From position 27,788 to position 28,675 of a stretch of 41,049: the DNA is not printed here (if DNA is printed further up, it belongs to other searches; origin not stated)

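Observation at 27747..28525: Candidate novel two-gene module: 64-aa basic protein plus 195-aa tail-anchored protein with an R-x4-H motif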

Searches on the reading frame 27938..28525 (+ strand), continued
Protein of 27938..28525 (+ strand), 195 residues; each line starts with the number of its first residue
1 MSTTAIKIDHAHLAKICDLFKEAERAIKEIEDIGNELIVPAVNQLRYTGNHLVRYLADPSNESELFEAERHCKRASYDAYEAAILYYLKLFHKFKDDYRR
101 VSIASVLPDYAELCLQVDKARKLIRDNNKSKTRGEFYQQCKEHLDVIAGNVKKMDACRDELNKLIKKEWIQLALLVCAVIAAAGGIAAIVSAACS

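Call 33: find_related_loci(query=A2, collection=genome_contigs, flank=6000)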
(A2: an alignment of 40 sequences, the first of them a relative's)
Query A2 (195 aa) in genome_contigs; peptide patterns used: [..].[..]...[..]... (x = any residue, [..] = any of these).
144 stretches matched a pattern; 130 encode a relative of the query (tblastn E <= 1e-3); the best 80 are kept; 80 distinct loci.
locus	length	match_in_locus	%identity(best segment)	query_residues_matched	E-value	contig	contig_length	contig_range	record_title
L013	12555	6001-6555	48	9-194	1e-52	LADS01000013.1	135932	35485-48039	MAG: Desulfobulbaceae bacterium BRH_c16a BRHa_1003724, whole genome shotgun sequence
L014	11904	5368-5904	48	9-191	8e-50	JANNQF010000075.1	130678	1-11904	MAG: Deltaproteobacteria bacterium isolate SOY_31_metabat_54 SOY_31_k141_1028157, whole genome shotgun sequence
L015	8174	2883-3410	44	20-192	3e-38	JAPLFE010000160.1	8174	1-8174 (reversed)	MAG: Chlorobiales bacterium isolate LacPavin_0920_SED3_MAG_44_11 LacPavin_0920_SED3_scaffold_515865, whole genome shotgu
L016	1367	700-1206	42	19-188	2e-39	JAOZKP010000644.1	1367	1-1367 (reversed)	MAG: bacterium isolate GMC10.concoct.104_sub NODE_261077_length_1367_cov_10.981707, whole genome shotgun sequence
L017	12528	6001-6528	41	20-195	5e-34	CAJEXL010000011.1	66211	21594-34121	MAG: uncultured Chlorobiaceae bacterium isolate RF-1857-SP43-464-A3_S5 genome assembly, contig: NODE_11_length_66211_cov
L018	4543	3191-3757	35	3-195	1e-33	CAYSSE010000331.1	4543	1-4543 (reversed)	MAG TPA_asm: uncultured Desulfocicer sp. isolate binchicken_co47_124 genome assembly, contig: NODE_16149_length_4543_cov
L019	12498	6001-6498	37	14-181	1e-32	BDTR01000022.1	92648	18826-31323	Bacterium BMS3Bbin08 DNA, contig: NODE_7, whole genome shotgun sequence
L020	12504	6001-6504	39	5-168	1e-32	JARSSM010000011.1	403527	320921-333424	MAG: Defluviicoccus sp. isolate SCELSE-4-Def NODE_30_length_403527_cov_17.823103, whole genome shotgun sequence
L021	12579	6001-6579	35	2-192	2e-31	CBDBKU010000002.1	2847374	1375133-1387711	MAG: Bryobacterales bacterium isolate 267e02d7-54cb-4b2f-bffd-17b5cb575b83 genome assembly, contig: contig_2, whole geno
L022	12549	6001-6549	37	10-186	3e-31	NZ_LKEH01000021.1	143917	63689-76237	Pseudomonas viridiflava strain ICMP 2848 scaffold13, whole genome shotgun sequence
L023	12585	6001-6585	35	2-191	9e-31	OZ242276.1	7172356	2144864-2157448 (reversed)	MAG: Bryobacterales bacterium isolate 6a17fdd1-799e-4b89-b3db-5c5ff6fa14e9 genome assembly, chromosome: 1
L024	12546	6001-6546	36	13-192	3e-30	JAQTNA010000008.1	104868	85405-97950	MAG: Rhodocyclaceae bacterium isolate STA_53 NODE_383_length_104868_cov_32.081009_Sandtown_A, whole genome shotgun seque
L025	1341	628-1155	34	13-187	9e-31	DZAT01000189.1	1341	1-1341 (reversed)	MAG TPA_asm: Thiomicrospira cyclica isolate SulCav_PC08_66_46_37 SulCav_PC08-66_169709_length_1341_cov_37.909020, whole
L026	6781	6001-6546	35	16-189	6e-30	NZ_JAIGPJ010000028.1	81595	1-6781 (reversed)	Pseudomonas cichorii strain LCYJ23 Scaffold28, whole genome shotgun sequence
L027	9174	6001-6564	37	13-191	6e-30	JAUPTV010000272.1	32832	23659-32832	MAG: Pseudomonadota bacterium isolate erpe_2018_sw_3hr_WHONDRS-SW48-000086_B_bin.13 scaffold_621220, whole genome shotgu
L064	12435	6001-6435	36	13-148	9e-23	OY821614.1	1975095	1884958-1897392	MAG: Candidatus Thiodubiliella sp. isolate e076d8e5-72c3-4629-9f5b-69587cc203f0 genome assembly, chromosome: 1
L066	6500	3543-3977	35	13-148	3e-22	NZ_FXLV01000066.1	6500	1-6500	Bathymodiolus heckerae thiotrophic gill symbiont isolate BHECKSOX2, whole genome shotgun sequence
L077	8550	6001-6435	37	13-148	4e-21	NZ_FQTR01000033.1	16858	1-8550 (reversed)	Bacterium endosymbiont of Bathymodiolus sp. 5 South isolate BCLUESOX, whole genome shotgun sequence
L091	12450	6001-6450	33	16-163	1e-18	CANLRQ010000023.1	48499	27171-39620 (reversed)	uncultured Marinomonas sp. isolate 2-1005-n2.fasta genome assembly, contig: NODE_23, whole genome shotgun sequence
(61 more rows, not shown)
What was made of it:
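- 130 relatives were found in about 185,000 species genomes, spread over about 10 phyla (call 33).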

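Call 36: search_protein_families(library=ncbifam, proteins=[P0064, P0081, P0110, P0164, P0121], max_evalue=1)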
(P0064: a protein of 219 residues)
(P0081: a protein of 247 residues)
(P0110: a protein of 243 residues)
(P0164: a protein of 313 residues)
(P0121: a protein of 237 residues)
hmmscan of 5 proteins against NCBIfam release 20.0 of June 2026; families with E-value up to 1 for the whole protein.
P0064 (219 aa): 1 family
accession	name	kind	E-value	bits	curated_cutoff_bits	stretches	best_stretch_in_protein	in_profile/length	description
TIGR02169.1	SMC_prok_A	equivalog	0.058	11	729.4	1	102-168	760-826/1165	chromosome segregation protein SMC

P0081 (247 aa): 0 families

P0110 (243 aa): 3 families
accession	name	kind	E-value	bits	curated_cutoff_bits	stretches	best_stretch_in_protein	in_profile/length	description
NF010714.0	PRK14116.1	equivalog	0.034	13.6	401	1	31-109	70-145/229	2,3-diphosphoglycerate-dependent phosphoglycerate mutase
NF033900.0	T4SS_IcmE_DotG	equivalog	0.058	11.4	750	1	6-84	508-586/1008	type IVB secretion system protein DotG/IcmE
NF010716.0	PRK14118.1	equivalog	0.13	11.5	409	1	33-83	71-120/227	2,3-diphosphoglycerate-dependent phosphoglycerate mutase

P0164 (313 aa): 2 families
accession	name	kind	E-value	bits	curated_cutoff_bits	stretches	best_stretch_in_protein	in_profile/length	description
NF004429.0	PRK05771.2-2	equivalog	0.029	13.1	799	1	65-260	45-226/608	V-type ATP synthase subunit I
NF047515.1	SpiroCoCo_C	equivalog_domain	0.41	9.7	125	1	207-270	138-201/313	SpiroCoCo family coiled-coil protein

P0121 (237 aa): 0 families

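Call 40: fold_search(model_id=the predicted structure, library=viral)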
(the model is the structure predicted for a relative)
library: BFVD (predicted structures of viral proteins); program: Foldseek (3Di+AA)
matches with E <= 10: 257; with E <= 0.001: 0
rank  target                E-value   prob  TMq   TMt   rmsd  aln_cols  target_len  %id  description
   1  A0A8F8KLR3            2.1e-01  0.96  0.40  0.35   6.0       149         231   13  Uncharacterized protein [Clandestinovirus]
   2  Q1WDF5                4.9e-01  0.21  0.25  0.05  46.9       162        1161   11  (no name in the UniProt tables at hand)
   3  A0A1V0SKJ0            7.1e-01  0.11  0.20  0.15  31.4       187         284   10  SMODS and SLOG-associating 2TM effector domain-containing protein [Klosneuvirus KNV1]
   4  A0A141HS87            7.5e-01  0.16  0.23  0.16  15.6       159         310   12  (no name in the UniProt tables at hand)
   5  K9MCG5                7.9e-01  0.11  0.23  0.22  22.3       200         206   14  (no name in the UniProt tables at hand)
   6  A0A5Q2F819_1          8.8e-01  0.15  0.24  0.06  39.6       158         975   14  Tape measure protein [Gordonia phage Sixama]
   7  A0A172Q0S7            9.3e-01  0.08  0.19  0.17  28.4       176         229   15  PspA/IM30 family protein [Acinetobacter phage vB_AbaM_ME3]
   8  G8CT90                1.1e+00  0.16  0.22  0.34  16.5       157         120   15  (no name in the UniProt tables at hand)
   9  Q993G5                1.2e+00  0.06  0.17  0.06  19.4       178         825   17  C3 [callitrichine gammaherpesvirus 3]
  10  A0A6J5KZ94            1.3e+00  0.10  0.20  0.20  11.3       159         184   11  Uncharacterized protein [uncultured Caudovirales phage]
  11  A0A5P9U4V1            1.3e+00  0.08  0.18  0.20  12.4       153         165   12  (no name in the UniProt tables at hand)
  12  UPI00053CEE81         1.4e+00  0.06  0.18  0.20  25.4       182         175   13  (no name look-up for this kind of identifier)
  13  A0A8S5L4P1            1.4e+00  0.06  0.20  0.17  34.7       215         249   17  Chemotaxis methyl-accepting receptor HlyB-like 4HB MCP domain-containing protein (Fragment) [ssRNA phage SRR5466725_21]
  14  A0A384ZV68            1.4e+00  0.03  0.12  0.11  24.7       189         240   14  (no name in the UniProt tables at hand)
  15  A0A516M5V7            1.5e+00  0.11  0.22  0.25  20.4       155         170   10  (no name in the UniProt tables at hand)
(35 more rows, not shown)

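Call 41: search_dna_similar(query=window:27938-28525:+, collection=phages, mode=protein, max_evalue=0.001)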
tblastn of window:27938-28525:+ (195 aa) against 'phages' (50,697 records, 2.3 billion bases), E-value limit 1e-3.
No match.

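Call 42: search_dna_similar(query=window:27938-28525:+, collection=plasmids, mode=protein, max_evalue=0.001)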
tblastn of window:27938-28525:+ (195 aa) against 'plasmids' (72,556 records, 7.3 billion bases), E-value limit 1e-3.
No match.

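Call 43: search_solved_structures(query=A2, max_evalue=10)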
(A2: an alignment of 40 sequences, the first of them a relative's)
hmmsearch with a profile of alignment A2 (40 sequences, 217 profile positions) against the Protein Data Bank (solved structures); distinct sequences matched with E-value up to 10: 25.
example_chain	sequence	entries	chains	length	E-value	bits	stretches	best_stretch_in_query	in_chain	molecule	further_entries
7uhb_K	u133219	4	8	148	0.0018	21.1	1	114-195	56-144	Multivalent miniprotein inhibitor AHB2-2GS-SB175 | Pan-variant miniprotein TRI2-2 | TRI2-2 minibinder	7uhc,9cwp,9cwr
5j0i_A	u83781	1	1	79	0.0074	19.1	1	134-194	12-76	Designed protein 2L6HC3_12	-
3hd7_A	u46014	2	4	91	0.021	17.6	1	111-190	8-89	Vesicle-associated membrane protein 2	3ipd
9dkk_D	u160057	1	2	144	0.031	17.1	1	119-192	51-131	Miniprotein cb3_GGGSGGGS_SB175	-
7m5d_A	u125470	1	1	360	0.071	15.9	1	82-153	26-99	Peptide chain release factor 1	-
2kog_A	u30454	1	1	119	0.075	15.8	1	112-190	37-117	Vesicle-associated membrane protein 2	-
9sh6_G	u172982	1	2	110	0.16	14.7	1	127-199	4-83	Guanine nucleotide-binding protein subunit gamma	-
7ad3_G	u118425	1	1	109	0.18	14.6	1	128-199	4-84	Guanine nucleotide-binding protein subunit gamma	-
5j0h_A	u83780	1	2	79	0.27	14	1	134-193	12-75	Design construct 2L6HC3_13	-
4wj0_A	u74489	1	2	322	0.33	13.7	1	92-179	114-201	CRISPR-associated endonuclease Cas1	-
1no1_A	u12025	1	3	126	0.33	13.7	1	96-168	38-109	replisome organizer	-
2mjf_B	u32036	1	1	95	0.44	13.3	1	29-55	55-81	Protein HIT1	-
8zrl_A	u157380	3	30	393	0.62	12.8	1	15-37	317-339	NAD-dependent methanol dehydrogenase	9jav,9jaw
9ugr_A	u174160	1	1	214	0.72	12.6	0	142-171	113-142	Syn-F4-Link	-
8h7c_A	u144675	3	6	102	0.94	12.2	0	143-171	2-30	De novo ferric enterobactin esterase Syn-F4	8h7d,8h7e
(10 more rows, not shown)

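Call 47: search_protein_families(library=pfam, alignment_id=A3, max_evalue=0.00001)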
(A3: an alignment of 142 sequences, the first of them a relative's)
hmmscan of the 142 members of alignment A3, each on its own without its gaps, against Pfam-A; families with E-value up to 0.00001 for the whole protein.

A. member 1, L001:1144-1491:- (115 aa): 0 families

B. families by the number of members that match (of 142 scanned): 147 families (the first 25 are shown)
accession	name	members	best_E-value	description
PF01370.27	Epimerase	3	1.5e-79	NAD dependent epimerase/dehydratase family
PF00155.27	Aminotran_1_2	3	1.8e-50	Aminotransferase class I and II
PF07728.20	AAA_5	3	3e-12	AAA domain (dynein-related subfamily)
PF16363.11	GDP_Man_Dehyd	2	1.2e-155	GDP-mannose 4,6 dehydratase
PF01078.27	Mg_chelatase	2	3.4e-95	Magnesium chelatase, subunit ChlI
PF08543.17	Phos_pyr_kin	2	6.5e-58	Phosphomethylpyrimidine kinase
PF00515.34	TPR_1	2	6.8e-56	Tetratricopeptide repeat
PF12727.12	PBP_like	2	1.6e-54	PBP superfamily domain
PF07719.23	TPR_2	2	4.7e-52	Tetratricopeptide repeat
PF13541.12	ChlI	2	2.1e-43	Subunit ChlI of Mg-chelatase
PF13335.12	Mg_chelatase_C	2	5.2e-27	Magnesium chelatase, subunit ChlI C-terminal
PF22335.1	Cas10-Cmr2_palm2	2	4.8e-26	Cas10/Cmr2, second palm domain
PF13428.12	TPR_14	2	5.4e-24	Tetratricopeptide repeat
PF06114.19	Peptidase_M78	2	1.3e-23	IrrE N-terminal-like domain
PF13371.12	TPR_9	2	2.2e-13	Tetratricopeptide repeat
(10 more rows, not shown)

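Call 48: search_protein_families(library=padloc, alignment_id=A3, max_evalue=0.00001)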
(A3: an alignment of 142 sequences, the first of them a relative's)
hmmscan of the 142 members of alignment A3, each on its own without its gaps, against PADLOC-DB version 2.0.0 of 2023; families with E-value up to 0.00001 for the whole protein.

A. member 1, L001:1144-1491:- (115 aa): 0 families

B. families by the number of members that match (of 142 scanned): 71 families (the first 25 are shown)
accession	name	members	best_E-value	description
PDLC03949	RmrA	2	5.5e-89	-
PDLC03946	RmrA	2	4.4e-66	-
PDLC03954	RmrA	2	4.8e-52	-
PDLC03948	RmrA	2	4e-51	-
PDLC03944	RmrA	2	2.4e-49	-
PDLC03947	RmrA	2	6.5e-49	-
PDLC03952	RmrA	2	4.1e-48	-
PDLC03945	RmrA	2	1.8e-42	-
PDLC01529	Cas10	2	2.7e-33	CAS-III; effector_LS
PDLC01444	Cas10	2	2.1e-30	CAS-III; effector_LS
PDLC01550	Csx23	2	3.3e-24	CAS-III-D; associated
PDLC04141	capP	2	6.1e-21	capP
PDLC01072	Csx23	2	2.3e-10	Unknown function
PDLC03950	RmrA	1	1.4e-176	-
PDLC03963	SoFic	1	1.4e-118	-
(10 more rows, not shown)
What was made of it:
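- On Known anti-phage defence systems (PADLOC-DB v2.0.0): The rest are housekeeping (calls 47, 48).
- The defence-island signal is weak (call 48).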

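Call 50: search_protein_families(library=padloc, proteins=[L064:6592-7653:+, L064:7649-8386:+, L064:4924-5700:+, L064:4305-4928:+, L077:6617-7678:+, L077:7684-8421:+, L066:4134-5195:+, L066:5191-5928:+], max_evalue=0.001)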
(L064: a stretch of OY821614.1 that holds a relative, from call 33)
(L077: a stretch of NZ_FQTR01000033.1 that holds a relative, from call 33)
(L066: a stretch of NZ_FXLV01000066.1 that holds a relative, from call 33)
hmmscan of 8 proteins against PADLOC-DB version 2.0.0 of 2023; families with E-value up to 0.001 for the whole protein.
L064:6592-7653:+ (354 aa): 0 families

L064:7649-8386:+ (246 aa): 0 families

L064:4924-5700:+ (259 aa): 0 families

L064:4305-4928:+ (208 aa): 0 families

L077:6617-7678:+ (354 aa): 0 families

L077:7684-8421:+ (246 aa): 0 families

L066:4134-5195:+ (354 aa): 0 families

L066:5191-5928:+ (246 aa): 0 families
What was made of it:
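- Tried and rejected: That was wrong and wasted one scan (call 50).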
